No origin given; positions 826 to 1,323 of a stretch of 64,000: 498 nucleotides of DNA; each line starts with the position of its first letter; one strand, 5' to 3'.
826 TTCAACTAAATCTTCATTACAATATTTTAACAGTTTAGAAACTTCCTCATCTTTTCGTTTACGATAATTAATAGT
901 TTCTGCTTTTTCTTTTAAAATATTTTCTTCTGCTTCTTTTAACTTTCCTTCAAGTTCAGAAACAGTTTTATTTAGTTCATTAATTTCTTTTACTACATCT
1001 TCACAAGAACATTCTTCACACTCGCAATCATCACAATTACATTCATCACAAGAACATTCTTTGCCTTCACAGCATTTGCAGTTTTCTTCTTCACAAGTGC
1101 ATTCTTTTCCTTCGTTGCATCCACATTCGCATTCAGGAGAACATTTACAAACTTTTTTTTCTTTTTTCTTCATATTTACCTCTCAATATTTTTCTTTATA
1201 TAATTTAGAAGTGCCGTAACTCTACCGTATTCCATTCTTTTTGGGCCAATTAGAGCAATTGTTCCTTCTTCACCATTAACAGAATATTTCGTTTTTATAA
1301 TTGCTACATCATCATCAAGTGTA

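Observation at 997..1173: GrpE carries a metallothionein-like Cys-rich N-terminal extension (20 Cys in ~50 aa)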

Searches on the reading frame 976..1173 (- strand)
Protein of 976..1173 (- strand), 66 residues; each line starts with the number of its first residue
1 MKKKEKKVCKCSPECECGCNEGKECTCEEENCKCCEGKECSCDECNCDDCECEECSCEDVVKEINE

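Call 14: search_protein_families(library=pfam, proteins=[window:976-1173:-], max_evalue=10)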
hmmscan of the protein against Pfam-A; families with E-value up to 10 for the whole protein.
seq(66 aa): 0 families

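Call 15: search_protein_families(library=ncbifam, proteins=[window:976-1173:-], max_evalue=10)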
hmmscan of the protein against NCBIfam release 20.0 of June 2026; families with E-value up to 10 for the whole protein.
seq(66 aa): 0 families

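Call 16: search_solved_structures(query=window:976-1173:-, max_evalue=10, show_alignments=3)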
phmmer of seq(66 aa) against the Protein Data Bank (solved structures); distinct sequences matched with E-value up to 10: 0.

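Call 32: search_protein_representatives(alignment_id=A2)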
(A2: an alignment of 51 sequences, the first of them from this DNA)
Query: 51 sequences, 61 profile positions. Proteins with E-value up to 0.001 (for the whole library): 23; up to 1e-10: 0; up to 1e-30: 0. The best 23 are listed.
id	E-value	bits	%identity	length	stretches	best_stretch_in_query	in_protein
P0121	1.1e-09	54.3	-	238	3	2-40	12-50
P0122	1.9e-08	50.3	-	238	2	7-34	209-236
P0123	2.2e-08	50.1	-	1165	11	8-44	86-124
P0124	1.5e-06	44.3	-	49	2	4-32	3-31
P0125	2.7e-06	43.4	-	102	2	3-40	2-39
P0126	1.1e-05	41.4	-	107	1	4-48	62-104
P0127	2.3e-05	40.4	-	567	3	4-27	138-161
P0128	2.5e-05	40.3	-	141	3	5-41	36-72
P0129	3.8e-05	39.7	-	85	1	4-37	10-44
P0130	5.1e-05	39.3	-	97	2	5-42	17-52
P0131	8.5e-05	38.6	-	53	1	6-56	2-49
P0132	8.9e-05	38.5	-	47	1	2-33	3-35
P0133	9.0e-05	38.5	-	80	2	5-33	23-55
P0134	1.2e-04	38.2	-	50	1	1-32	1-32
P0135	1.2e-04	38.1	-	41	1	1-30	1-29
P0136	2.4e-04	37.2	-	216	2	9-34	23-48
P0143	6.9e-04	35.7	-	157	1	3-52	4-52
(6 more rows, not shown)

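Call 34: search_protein_families(library=pfam, proteins=[P0121, P0122, P0127, P0128, P0136, P0143, P0126, P0123], max_evalue=0.01)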
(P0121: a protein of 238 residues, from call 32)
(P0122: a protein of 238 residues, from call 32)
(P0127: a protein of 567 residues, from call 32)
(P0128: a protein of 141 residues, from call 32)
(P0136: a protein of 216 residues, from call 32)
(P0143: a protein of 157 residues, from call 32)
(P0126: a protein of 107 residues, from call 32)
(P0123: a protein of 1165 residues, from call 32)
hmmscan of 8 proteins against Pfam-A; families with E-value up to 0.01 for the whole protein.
P0121 (238 aa): 3 families
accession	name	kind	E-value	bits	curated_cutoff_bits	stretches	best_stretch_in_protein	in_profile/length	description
PF01025.24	GrpE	-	0.00013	22.1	25.8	1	148-237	4-88/165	GrpE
PF01442.23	Apolipoprotein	-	0.00075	19.7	90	1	156-216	12-71/190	Apolipoprotein A1/A4/E domain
PF05261.17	Tra_M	-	0.0074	16.7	27.7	0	125-192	55-119/124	TraM protein, DNA-binding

P0122 (238 aa): 2 families
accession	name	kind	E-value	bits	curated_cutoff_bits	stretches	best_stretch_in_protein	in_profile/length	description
PF02067.21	Metallothio_5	-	2.8e-07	31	25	0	154-189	3-39/41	Metallothionein family 5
PF08921.16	DUF1904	-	0.0011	19.8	24.1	1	5-100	5-101/108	Domain of unknown function (DUF1904)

P0127 (567 aa): 1 family
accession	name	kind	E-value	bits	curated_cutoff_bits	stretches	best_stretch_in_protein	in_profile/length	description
PF06727.17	DUF1207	-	3e-64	217.6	22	1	302-567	73-342/342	Protein of unknown function (DUF1207)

P0128 (141 aa): 0 families

P0136 (216 aa): 1 family
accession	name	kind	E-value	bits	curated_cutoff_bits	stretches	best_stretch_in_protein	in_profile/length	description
PF02873.21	MurB_C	-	0.0079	16.8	27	1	131-182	47-97/99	UDP-N-acetylenolpyruvoylglucosamine reductase, C-terminal domain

P0143 (157 aa): 1 family
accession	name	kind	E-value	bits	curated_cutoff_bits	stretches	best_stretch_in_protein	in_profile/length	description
PF01025.24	GrpE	-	8.6e-17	61.7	25.8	1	49-140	9-102/165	GrpE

P0126 (107 aa): 0 families

P0123 (1165 aa): 10 families
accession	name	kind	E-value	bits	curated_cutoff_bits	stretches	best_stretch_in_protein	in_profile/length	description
PF23301.1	EGF_PEAR1L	-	3.5e-58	193.8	37.5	10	543-577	5-38/49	Platelet endothelial aggregation receptor 1-like, EGF domain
PF00008.33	EGF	-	3.3e-35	120.3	21.5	9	366-390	5-31/32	EGF-like domain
PF12661.13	hEGF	-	5.3e-35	119.1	29.3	10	96-114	1-22/22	Human growth factor-like EGF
PF07974.19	EGF_2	-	1.1e-34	118.8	22.1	2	543-574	1-32/32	EGF-like domain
PF25024.1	EGF_TEN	-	1.5e-28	100.5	65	8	543-671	60-194/234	Teneurin EGF domain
PF23106.1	EGF_Teneurin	-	1.4e-24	86.3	24.3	0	547-577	1-30/30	Teneurin-like EGF domain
PF21795.3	JAG1-like_EGF2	-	4.4e-21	75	27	0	100-119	3-22/25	Protein jagged-1-like, atypical EGF2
PF21700.4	EGF_DL_JAG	-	5e-16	58.9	27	0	100-119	3-22/26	Delta-like/Jagged, EGF-like domain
PF21195.4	EGF_C8A_B_C6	-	7.3e-07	29.5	27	0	198-212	15-29/29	Complement components C8A/B/C6, EGF-like domain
PF12517.13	DUF3720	-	0.00035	21.9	25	0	728-761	40-73/99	Protein of unknown function (DUF3720)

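Call 47: find_homologous_proteins(query=A2, max_evalue=0.001)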
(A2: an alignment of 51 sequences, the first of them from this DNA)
Query A2 (51 sequences) (59 aa, profile of the alignment): 53 proteins with E <= 0.001 among 1403 candidates.
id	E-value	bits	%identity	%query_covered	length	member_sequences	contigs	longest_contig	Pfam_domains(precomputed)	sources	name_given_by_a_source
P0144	5.1e-7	47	66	69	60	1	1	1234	-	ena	-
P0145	7.5e-7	47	66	64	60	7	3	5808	-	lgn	-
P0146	2.2e-6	45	69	22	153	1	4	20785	PF06949.17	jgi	-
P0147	2.9e-6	45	58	78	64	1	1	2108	-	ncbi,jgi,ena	jgi:hypothetical protein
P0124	4.6e-6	44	61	68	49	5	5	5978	-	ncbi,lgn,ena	-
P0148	5.1e-6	44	50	66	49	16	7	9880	-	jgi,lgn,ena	-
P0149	7.6e-6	44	71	51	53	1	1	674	-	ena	-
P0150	8.4e-6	43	61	68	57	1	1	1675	-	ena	-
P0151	8.4e-6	43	54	64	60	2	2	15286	-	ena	-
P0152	1.1e-5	43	55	66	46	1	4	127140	-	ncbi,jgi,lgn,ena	-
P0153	2.2e-5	42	57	78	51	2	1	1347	-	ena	-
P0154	2.2e-5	42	56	64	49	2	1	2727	-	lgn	-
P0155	2.2e-5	42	52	54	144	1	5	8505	PF06949.17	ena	-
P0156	2.7e-5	42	63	68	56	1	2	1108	-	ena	-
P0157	3.3e-5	42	63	73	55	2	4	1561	-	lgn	-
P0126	3.6e-5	41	79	41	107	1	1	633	-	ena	-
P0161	5.1e-5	41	61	31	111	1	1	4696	PF13459.12,PF13370.12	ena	-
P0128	7.8e-5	40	44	69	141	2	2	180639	-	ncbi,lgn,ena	-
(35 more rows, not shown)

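Call 49: find_encoding_contigs(protein=P0152, flank=5000, max_places=4)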
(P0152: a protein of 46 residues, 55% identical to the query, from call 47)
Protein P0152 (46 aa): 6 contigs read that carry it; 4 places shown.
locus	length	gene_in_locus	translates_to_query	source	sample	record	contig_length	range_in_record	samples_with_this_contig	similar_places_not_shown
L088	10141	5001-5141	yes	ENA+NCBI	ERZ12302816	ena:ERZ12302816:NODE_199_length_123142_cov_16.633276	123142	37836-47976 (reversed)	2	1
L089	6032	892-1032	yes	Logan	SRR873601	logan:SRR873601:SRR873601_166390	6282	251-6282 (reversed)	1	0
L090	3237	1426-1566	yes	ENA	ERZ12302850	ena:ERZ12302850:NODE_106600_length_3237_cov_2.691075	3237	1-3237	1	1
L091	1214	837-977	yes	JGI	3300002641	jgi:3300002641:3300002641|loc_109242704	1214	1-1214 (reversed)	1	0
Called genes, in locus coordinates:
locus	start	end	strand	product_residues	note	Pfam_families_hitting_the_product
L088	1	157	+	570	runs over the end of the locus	PF00501:AMP-binding, PF13193:AMP-binding_C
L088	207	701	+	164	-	PF00583:Acetyltransf_1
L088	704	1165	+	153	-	PF00692:dUTPase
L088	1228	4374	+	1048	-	PF00005:ABC_tran, PF02463:SMC_N (weak), PF13304:AAA_21 (faint), PF02687:FtsX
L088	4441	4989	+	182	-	-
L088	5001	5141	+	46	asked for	-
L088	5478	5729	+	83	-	PF07441:BofA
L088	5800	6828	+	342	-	PF11187:Mbeg1-like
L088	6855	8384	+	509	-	PF13687:DUF4153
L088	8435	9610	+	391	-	PF01266:DAO (faint), PF03486:HI0933_like, PF07992:Pyr_redox_2, PF13454:NAD_binding_9 (weak), PF13738:Pyr_redox_3 (weak), PF22780:HI0933_like_1st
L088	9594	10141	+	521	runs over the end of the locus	PF28550:DUF8436, PF01134:GIDA (faint), PF01266:DAO (faint), PF03486:HI0933_like (faint), PF07992:Pyr_redox_2 (faint), PF13450:NAD_binding_8 (weak), PF21688:FAD-depend_C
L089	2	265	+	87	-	?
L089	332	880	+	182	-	-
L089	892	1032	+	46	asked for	-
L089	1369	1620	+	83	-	PF07441:BofA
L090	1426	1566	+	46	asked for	-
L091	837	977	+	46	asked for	-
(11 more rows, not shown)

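Call 50: find_encoding_contigs(protein=P0148, flank=5000, max_places=3)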
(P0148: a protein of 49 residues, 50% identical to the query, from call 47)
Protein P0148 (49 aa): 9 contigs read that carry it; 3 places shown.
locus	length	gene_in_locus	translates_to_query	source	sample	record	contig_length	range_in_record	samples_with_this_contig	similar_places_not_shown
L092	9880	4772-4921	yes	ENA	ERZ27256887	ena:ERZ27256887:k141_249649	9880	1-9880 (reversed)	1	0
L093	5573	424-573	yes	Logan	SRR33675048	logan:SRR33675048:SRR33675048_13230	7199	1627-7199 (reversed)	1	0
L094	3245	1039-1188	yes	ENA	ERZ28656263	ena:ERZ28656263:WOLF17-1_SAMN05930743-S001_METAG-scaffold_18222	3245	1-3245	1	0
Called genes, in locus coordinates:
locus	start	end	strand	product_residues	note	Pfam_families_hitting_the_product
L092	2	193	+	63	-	?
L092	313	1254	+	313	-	-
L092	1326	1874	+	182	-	PF00293:NUDIX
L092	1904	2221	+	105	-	-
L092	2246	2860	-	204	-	PF00440:TetR_N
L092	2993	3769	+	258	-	PF02535:Zip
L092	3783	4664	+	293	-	PF01545:Cation_efflux, PF16916:ZT_dimer (weak)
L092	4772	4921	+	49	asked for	-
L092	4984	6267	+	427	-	PF00459:Inositol_P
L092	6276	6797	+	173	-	-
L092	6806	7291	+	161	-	PF00583:Acetyltransf_1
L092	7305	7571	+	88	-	-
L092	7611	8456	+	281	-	PF00005:ABC_tran, PF13304:AAA_21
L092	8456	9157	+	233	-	PF01061:ABC2_membrane, PF12698:ABC2_membrane_3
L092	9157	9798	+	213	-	-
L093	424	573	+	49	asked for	-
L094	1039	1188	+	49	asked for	-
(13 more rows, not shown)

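Call 51: search_protein_families(library=ncbifam, proteins=[P0152, P0145, P0151, P0148, P0146, P0161], max_evalue=1)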
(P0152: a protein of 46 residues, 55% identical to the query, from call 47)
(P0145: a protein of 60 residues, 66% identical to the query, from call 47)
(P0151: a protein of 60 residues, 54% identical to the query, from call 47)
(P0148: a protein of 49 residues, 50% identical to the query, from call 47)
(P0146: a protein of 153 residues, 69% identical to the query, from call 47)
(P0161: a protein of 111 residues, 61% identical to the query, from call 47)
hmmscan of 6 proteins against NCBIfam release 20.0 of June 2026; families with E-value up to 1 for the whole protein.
P0152 (46 aa): 0 families

P0145 (60 aa): 0 families

P0151 (60 aa): 0 families

P0148 (49 aa): 0 families

P0146 (153 aa): 1 family
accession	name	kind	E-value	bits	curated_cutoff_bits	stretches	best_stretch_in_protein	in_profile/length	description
NF010218.0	PRK13678.2-1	equivalog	0.026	14.9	96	0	4-48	3-46/83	hypothetical protein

P0161 (111 aa): 0 families

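Call 52: find_encoding_contigs(protein=P0151, flank=4000, max_places=2)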
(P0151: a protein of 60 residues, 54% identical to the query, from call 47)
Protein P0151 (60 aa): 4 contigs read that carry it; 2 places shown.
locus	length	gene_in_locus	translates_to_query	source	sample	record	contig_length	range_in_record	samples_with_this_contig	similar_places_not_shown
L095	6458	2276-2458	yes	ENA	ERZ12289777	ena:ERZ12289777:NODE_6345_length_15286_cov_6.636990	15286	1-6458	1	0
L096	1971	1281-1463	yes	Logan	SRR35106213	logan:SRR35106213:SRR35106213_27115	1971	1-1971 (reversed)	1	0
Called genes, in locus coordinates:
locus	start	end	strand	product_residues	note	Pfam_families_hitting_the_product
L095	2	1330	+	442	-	?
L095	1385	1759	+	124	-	-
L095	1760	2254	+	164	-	-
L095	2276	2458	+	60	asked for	-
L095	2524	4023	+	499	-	PF00005:ABC_tran, PF02463:SMC_N (faint), PF13555:AAA_29 (faint), PF13304:AAA_21 (faint), PF00005:ABC_tran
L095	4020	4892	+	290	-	PF00005:ABC_tran, PF13304:AAA_21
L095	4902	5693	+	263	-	PF12679:ABC2_membrane_2, PF13346:ABC2_membrane_5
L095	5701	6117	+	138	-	PF09394:Inhibitor_I42 (weak)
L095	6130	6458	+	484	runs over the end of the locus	-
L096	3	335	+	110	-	?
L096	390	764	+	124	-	-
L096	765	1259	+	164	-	-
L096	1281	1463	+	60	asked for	-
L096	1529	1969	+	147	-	?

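Call 53: find_encoding_contigs(protein=P0124, flank=4000, max_places=3)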
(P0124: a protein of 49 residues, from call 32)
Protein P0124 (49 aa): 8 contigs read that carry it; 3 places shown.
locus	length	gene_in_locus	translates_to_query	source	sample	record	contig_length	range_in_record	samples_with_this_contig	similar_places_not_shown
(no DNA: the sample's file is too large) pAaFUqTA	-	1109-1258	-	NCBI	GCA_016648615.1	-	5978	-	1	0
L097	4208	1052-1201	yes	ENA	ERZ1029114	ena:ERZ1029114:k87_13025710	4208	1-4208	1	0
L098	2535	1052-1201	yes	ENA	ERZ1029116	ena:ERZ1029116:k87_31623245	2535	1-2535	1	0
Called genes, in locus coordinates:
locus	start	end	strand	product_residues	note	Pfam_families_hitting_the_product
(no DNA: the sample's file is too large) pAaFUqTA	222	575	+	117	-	-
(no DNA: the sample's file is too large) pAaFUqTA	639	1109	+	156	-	PF04073:tRNA_edit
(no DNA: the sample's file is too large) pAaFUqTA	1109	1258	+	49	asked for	-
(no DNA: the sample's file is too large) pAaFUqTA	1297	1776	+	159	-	PF00383:dCMP_cyt_deam_1, PF14437:MafB19-deam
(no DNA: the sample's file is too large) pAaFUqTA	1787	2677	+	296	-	PF04015:DUF362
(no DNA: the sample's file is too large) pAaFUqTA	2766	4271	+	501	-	PF00501:AMP-binding, PF13193:AMP-binding_C (weak)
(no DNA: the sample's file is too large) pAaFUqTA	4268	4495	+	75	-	-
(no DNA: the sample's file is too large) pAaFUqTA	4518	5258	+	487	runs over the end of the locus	?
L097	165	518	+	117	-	-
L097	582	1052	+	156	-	PF04073:tRNA_edit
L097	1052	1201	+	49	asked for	-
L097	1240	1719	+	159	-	PF00383:dCMP_cyt_deam_1, PF14437:MafB19-deam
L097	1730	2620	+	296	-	PF04015:DUF362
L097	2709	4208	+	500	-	?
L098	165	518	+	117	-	-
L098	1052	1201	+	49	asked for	-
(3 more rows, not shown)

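Call 64: find_related_loci(query=A4, collection=metagenome_contigs, flank=5000)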
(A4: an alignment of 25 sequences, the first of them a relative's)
Query A4 (49 aa) in metagenome_contigs; peptide patterns used: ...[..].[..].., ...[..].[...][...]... (x = any residue, [..] = any of these).
243 stretches matched a pattern; 171 encode a relative of the query (tblastn E <= 1e-3); the best 80 are kept; 80 distinct loci.
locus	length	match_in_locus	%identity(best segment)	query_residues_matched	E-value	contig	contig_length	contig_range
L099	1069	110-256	96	3-49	4e-22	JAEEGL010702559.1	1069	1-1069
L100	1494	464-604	81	2-47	2e-16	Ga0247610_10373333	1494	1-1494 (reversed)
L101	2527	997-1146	74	1-49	8e-16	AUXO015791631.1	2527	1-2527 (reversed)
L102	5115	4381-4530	74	1-49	8e-16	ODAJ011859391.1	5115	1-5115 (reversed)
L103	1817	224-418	58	1-49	2e-15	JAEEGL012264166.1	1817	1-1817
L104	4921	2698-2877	67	1-49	3e-15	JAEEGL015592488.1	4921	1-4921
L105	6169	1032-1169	73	1-48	3e-15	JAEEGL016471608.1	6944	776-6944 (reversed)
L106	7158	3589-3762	66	1-48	9e-15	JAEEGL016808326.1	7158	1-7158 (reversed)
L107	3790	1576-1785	70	2-49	1e-14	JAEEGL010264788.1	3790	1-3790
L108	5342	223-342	78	1-47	2e-14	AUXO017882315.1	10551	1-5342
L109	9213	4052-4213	69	2-49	3e-14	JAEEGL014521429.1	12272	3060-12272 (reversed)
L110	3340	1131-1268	71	1-48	3e-14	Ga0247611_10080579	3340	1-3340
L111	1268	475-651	64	1-48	4e-14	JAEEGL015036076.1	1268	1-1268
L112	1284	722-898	64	1-48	4e-14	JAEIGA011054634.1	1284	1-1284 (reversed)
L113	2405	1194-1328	67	2-47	4e-14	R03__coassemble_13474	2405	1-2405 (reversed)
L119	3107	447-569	66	1-47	6e-14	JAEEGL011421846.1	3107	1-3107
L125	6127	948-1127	62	1-49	2e-13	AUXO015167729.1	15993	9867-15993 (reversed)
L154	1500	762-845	68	3-49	1e-11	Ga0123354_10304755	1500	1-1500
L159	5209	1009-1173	67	1-47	2e-11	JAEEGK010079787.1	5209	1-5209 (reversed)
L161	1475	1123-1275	58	2-46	2e-11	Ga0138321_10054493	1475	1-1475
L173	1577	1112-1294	62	1-49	7e-11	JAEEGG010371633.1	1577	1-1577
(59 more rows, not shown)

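Call 69: search_protein_families(library=pfam, alignment_id=A5, max_evalue=0.00001)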
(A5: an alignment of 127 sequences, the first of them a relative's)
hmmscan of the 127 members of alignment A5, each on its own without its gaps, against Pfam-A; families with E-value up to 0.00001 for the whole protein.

A. member 1, L088:4441-4986:+ (182 aa): 0 families

B. families by the number of members that match (of 127 scanned): 96 families (the first 25 are shown)
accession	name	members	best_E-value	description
PF01628.27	HrcA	6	2.5e-51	HrcA protein C terminal domain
PF00012.26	HSP70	5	5.9e-248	Hsp70 protein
PF00005.33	ABC_tran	4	1.6e-42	ABC transporter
PF02583.22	Trns_repr_metal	4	3.9e-27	Metal-sensitive transcriptional repressor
PF06723.19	MreB_Mbl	4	8.2e-23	MreB/Mbl protein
PF01381.28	HTH_3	4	5e-21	Helix-turn-helix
PF12844.13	HTH_19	4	7.2e-12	Helix-turn-helix domain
PF01545.26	Cation_efflux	3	1.7e-45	Cation efflux family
PF13304.12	AAA_21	3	4.3e-16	AAA domain, putative AbiEii toxin, Type IV TA system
PF16916.11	ZT_dimer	3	7.8e-11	Dimerisation domain of Zinc Transporter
PF08220.18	HTH_DeoR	3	2.3e-07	DeoR-like helix-turn-helix domain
PF03444.21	HrcA_DNA-bdg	3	1e-06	Winged helix-turn-helix transcription repressor, HrcA DNA-binding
PF04015.17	DUF362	2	1.7e-44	Domain of unknown function (DUF362)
PF00255.25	GSHPx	2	1.1e-40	Glutathione peroxidase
PF13354.11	Beta-lactamase2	2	1.4e-38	Beta-lactamase enzyme family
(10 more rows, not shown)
